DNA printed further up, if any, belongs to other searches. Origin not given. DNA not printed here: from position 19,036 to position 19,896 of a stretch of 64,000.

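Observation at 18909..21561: KAP-family NTPase with two small membrane proteins: candidate uncharacterised defence/abortive-infection operon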

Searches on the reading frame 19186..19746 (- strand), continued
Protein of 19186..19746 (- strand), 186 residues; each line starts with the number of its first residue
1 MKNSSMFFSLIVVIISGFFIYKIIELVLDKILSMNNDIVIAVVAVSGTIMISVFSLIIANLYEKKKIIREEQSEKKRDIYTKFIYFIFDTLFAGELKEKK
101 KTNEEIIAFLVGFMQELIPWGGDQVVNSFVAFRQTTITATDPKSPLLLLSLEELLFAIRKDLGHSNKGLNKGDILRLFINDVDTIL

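Call 78: search_protein_families(library=pfam, proteins=[L132:8239-9150:+, L137:585-1025:+, L141:2-958:+, L148:771-1160:+, L105:532-921:+, L115:130-1140:+, L134:411-1169:+, L116:8717-10051:+, L102:6411-7649:+, L144:1799-3619:+], max_evalue=0.0001)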
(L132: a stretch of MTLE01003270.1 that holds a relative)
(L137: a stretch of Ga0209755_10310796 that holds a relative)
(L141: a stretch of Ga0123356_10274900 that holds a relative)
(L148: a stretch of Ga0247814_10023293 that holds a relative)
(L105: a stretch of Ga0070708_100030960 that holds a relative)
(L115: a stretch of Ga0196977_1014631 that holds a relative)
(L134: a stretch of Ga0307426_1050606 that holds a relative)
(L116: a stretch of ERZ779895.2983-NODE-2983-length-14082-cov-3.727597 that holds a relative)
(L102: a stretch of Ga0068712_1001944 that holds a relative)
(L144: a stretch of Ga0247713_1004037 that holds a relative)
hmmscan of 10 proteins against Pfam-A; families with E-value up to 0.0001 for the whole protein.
L132:8239-9150:+ (304 aa): 0 families

L137:585-1025:+ (147 aa): 0 families

L141:2-958:+ (319 aa): 2 families
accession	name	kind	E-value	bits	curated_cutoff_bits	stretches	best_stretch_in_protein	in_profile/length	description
PF01420.25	Methylase_S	-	1.5e-29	103.8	22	2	25-107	78-166/168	Type I restriction modification DNA specificity domain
PF12950.13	TaqI_C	-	4e-06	27.5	26.5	1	179-268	24-116/118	TaqI-like C-terminal specificity domain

L148:771-1160:+ (130 aa): 1 family
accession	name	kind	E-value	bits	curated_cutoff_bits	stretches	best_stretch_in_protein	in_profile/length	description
PF08818.16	DUF1801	-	1.6e-05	25.6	27.2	1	16-108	2-83/85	Domain of unknown function (DU1801)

L105:532-921:+ (130 aa): 0 families

L115:130-1140:+ (337 aa): 0 families

L134:411-1169:+ (253 aa): 1 family
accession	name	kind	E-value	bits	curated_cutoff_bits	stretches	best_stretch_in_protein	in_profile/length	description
PF18742.7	DpnII-MboI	-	5.7e-29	101.1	27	1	135-249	33-146/150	REase_DpnII-MboI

L116:8717-10051:+ (445 aa): 1 family
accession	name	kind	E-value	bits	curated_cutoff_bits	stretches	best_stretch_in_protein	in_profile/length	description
PF00589.27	Phage_integrase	-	1.4e-21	77.5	27.1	1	249-425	11-169/172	Phage integrase family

L102:6411-7649:+ (413 aa): 0 families

L144:1799-3619:+ (607 aa): 1 family
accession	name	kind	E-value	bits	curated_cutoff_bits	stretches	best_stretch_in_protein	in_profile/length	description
PF01312.24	Bac_export_2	-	4.8e-110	368.4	24.4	1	243-579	2-335/335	FlhB HrpN YscU SpaS Family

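Call 85: fold_search(model_id=the predicted structure, library=viral)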
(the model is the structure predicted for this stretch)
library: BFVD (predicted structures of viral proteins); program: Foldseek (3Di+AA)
matches with E <= 10: 127; with E <= 0.001: 0
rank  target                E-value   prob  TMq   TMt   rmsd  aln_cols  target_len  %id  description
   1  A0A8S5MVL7            1.7e-01  0.98  0.43  0.59   4.4       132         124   17  Uncharacterized protein [Siphoviridae sp. ctGyV19]
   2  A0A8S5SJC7            2.6e-01  0.89  0.40  0.45  12.3       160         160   15  Uncharacterized protein [Siphoviridae sp. ctFIm6]
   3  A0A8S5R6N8            6.2e-01  0.30  0.31  0.33  11.7       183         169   14  Uncharacterized protein [virus sp. ctah610]
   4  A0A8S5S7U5            7.3e-01  0.47  0.30  0.40   8.0       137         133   16  SCIMP protein [Siphoviridae sp. ctVDy27]
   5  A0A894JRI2            8.2e-01  0.16  0.27  0.17  14.2       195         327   10  (no name in the UniProt tables at hand)
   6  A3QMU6                1.0e+00  0.12  0.19  0.09  13.3       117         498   17  ORF130L [Cyprinid herpesvirus 3]
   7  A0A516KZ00            1.3e+00  0.38  0.33  0.43   5.3       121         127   13  (no name in the UniProt tables at hand)
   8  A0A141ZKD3            1.5e+00  0.38  0.40  0.25   6.3       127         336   11  (no name in the UniProt tables at hand)
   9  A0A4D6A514            1.6e+00  0.28  0.38  0.42  14.1       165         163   14  (no name in the UniProt tables at hand)
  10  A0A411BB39            1.7e+00  0.38  0.41  0.40   8.3       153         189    9  (no name in the UniProt tables at hand)
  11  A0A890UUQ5            1.9e+00  0.08  0.19  0.19  15.6       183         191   11  (no name in the UniProt tables at hand)
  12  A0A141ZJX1            2.2e+00  0.08  0.17  0.33  16.5        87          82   15  (no name in the UniProt tables at hand)
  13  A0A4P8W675            2.4e+00  0.08  0.24  0.17  13.5       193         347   11  (no name in the UniProt tables at hand)
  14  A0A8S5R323            2.6e+00  0.15  0.30  0.26   9.7       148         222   12  Zinc-ribbon containing domain protein [Myoviridae sp. ctxi06]
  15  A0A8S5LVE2            2.7e+00  0.08  0.21  0.16  23.6       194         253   13  Uncharacterized protein [Siphoviridae sp. ctFn287]
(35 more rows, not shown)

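Call 90: search_dna_similar(query=window:19186-19746:-, collection=phages, mode=protein, max_evalue=0.01, max_rows=10)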
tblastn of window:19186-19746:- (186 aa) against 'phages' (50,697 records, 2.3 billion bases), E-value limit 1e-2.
No match.

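Call 97: find_encoding_contigs(protein=P0160, flank=7000, max_places=2)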
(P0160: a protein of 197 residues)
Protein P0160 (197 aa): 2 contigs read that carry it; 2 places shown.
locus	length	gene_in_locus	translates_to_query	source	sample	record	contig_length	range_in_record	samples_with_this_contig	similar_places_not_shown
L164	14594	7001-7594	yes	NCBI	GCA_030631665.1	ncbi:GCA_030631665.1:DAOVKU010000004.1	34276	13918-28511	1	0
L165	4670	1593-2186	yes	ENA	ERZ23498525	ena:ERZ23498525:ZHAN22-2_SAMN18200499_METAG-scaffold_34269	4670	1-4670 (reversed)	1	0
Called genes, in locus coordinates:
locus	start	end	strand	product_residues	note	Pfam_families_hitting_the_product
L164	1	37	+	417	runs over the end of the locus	PF00926:DHBP_synthase, PF00925:GTP_cyclohydro2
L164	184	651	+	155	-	PF00885:DMRL_synthase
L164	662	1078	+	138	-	PF01029:NusB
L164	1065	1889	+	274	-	PF02811:PHP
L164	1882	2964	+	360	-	PF00383:dCMP_cyt_deam_1, PF14437:MafB19-deam, PF01872:RibD_C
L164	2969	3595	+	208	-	PF00677:Lum_binding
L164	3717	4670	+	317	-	PF03279:Lip_A_acyltrans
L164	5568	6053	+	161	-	-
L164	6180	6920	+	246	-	PF08357:SEFIR, PF13676:TIR_2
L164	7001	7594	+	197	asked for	-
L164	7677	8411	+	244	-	-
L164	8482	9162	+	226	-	-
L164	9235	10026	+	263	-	PF08867:FRG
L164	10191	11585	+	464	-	PF02310:B12-binding, PF04055:Radical_SAM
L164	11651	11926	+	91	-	PF00708:Acylphosphatase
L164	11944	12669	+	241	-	PF00149:Metallophos, PF12850:Metallophos_2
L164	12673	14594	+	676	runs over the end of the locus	PF22745:Nlig-Ia, PF01653:DNA_ligase_aden, PF03120:OB_DNA_ligase, PF03119:DNA_ligase_ZBD, PF14520:HHH_5 (faint), PF12826:HHH_2, PF00533:BRCT, PF12738:PTCB-BRCT (weak)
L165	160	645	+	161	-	-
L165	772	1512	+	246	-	PF08357:SEFIR, PF13676:TIR_2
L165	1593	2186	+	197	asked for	-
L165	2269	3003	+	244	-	-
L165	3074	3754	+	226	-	-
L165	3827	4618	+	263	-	PF08867:FRG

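Call 98: find_encoding_contigs(protein=P0154, flank=7000, max_places=2)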
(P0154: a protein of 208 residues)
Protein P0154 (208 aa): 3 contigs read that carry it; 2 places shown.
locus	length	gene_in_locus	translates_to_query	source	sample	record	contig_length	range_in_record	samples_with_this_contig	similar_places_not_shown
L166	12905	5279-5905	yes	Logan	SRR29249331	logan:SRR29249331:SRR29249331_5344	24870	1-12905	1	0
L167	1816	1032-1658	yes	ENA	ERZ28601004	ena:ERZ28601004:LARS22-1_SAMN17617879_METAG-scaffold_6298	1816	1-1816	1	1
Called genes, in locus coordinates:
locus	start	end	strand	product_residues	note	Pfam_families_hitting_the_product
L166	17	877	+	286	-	PF04468:PSP1, PF28472:PSP1_3rd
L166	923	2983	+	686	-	-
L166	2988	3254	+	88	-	-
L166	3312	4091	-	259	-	PF04542:Sigma70_r2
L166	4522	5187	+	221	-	PF12844:HTH_19, PF13560:HTH_31 (weak), PF01381:HTH_3, PF13443:HTH_26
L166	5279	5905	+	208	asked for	-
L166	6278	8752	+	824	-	-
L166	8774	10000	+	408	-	-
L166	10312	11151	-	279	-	PF14133:DUF4300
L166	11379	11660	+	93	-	PF00085:Thioredoxin (weak), PF13098:Thioredoxin_2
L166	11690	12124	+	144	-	-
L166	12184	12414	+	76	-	PF20097:DUF6487 (weak)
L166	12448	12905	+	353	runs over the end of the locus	-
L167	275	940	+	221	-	PF12844:HTH_19, PF13560:HTH_31 (weak), PF01381:HTH_3, PF13443:HTH_26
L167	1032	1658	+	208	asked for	-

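Call 99: search_protein_families(library=pfam, proteins=[L142:6847-7776:+, L147:1-1470:+, L150:1-909:+, L155:6887-7753:+, L157:1-609:+, L101:850-1851:+, L136:771-1727:+, L157:1683-2504:+, L128:1612-2289:+, L149:7058-7714:+], max_evalue=0.0001)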
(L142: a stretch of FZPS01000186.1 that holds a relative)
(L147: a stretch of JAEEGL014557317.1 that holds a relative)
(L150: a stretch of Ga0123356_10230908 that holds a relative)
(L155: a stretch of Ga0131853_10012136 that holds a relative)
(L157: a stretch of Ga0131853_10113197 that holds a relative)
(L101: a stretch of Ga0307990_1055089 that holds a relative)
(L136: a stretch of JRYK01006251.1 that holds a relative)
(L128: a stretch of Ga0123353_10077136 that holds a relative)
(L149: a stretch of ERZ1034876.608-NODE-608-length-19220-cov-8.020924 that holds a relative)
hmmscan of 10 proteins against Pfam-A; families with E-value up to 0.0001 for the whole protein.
L142:6847-7776:+ (310 aa): 1 family
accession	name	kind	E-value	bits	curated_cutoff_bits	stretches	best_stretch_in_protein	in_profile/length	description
PF14088.11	DUF4268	-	8.4e-35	120.3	27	1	178-309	2-139/140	Domain of unknown function (DUF4268)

L147:1-1470:+ (490 aa): 3 families
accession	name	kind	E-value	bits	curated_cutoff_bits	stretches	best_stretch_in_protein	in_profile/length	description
PF08463.15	EcoEI_R_C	-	5.9e-22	78.9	24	1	339-486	2-161/163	EcoEI R protein C-terminal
PF22679.2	T1R_D3-like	-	1.7e-05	25.7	27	1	6-94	56-144/158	Type I restriction enzyme subunit R domain 3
PF00271.37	Helicase_C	-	7.2e-05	23.5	23.5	0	37-92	55-108/110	Helicase conserved C-terminal domain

L150:1-909:+ (303 aa): 1 family
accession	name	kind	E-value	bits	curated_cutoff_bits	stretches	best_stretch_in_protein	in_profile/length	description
PF09019.17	EcoRII-C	-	9e-64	215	25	1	131-294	1-165/165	EcoRII C terminal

L155:6887-7753:+ (289 aa): 1 family
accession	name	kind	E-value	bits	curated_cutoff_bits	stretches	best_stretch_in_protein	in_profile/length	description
PF02498.22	Bro-N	-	2.2e-10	41.4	25.6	1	16-113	2-92/96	BRO family, N-terminal domain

L157:1-609:+ (203 aa): 1 family
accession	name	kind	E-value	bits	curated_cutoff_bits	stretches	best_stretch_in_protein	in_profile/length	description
PF07833.16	Cu_amine_oxidN1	-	9e-23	80.7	24.2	2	104-158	6-58/108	Copper amine oxidase N-terminal domain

L101:850-1851:+ (334 aa): 1 family
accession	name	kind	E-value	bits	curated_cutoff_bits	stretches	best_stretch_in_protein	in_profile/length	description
PF13366.12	PDDEXK_3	-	2.5e-05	25.1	22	1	230-286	56-107/117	PD-(D/E)XK nuclease superfamily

L136:771-1727:+ (319 aa): 0 families

L157:1683-2504:+ (274 aa): 0 families

L128:1612-2289:+ (226 aa): 0 families

L149:7058-7714:+ (219 aa): 0 families

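Call 100: search_protein_families(library=pfam, proteins=[L110:607-1140:+, L106:764-1381:+, L152:1375-1971:+, L162:8697-9272:+, L147:2641-3153:+, L099:933-1424:+, L116:7304-7780:+, L127:6577-7041:+, L102:8642-9097:+, L109:7417-7863:+], max_evalue=0.0001)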
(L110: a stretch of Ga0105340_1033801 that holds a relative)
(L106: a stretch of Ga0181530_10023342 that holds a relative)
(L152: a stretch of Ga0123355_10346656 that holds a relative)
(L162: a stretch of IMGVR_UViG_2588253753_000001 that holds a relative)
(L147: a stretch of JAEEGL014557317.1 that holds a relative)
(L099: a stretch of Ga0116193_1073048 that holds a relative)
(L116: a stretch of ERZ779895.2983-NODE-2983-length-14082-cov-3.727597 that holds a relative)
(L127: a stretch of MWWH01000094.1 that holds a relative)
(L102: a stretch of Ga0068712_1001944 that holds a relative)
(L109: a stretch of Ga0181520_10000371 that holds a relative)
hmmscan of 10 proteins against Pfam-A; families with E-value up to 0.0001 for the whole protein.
L110:607-1140:+ (178 aa): 1 family
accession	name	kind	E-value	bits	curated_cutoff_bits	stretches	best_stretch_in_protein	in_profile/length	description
PF14163.11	SieB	-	7.5e-28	97.4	26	1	18-160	2-147/147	Super-infection exclusion protein B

L106:764-1381:+ (206 aa): 0 families

L152:1375-1971:+ (199 aa): 1 family
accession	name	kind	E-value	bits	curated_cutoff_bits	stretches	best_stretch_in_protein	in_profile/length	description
PF00155.27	Aminotran_1_2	-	1.9e-23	83.7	19.7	1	58-199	3-159/361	Aminotransferase class I and II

L162:8697-9272:+ (192 aa): 0 families

L147:2641-3153:+ (171 aa): 0 families

L099:933-1424:+ (164 aa): 0 families

L116:7304-7780:+ (159 aa): 0 families

L127:6577-7041:+ (155 aa): 0 families

L102:8642-9097:+ (152 aa): 0 families

L109:7417-7863:+ (149 aa): 2 families
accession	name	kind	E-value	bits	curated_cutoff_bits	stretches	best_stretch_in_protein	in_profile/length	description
PF04480.18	DUF559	-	1.3e-35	122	20.6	1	40-141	4-105/109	Protein of unknown function (DUF559)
PF18741.7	MTES_1575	-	8e-06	26.3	38.2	1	68-140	13-92/96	REase_MTES_1575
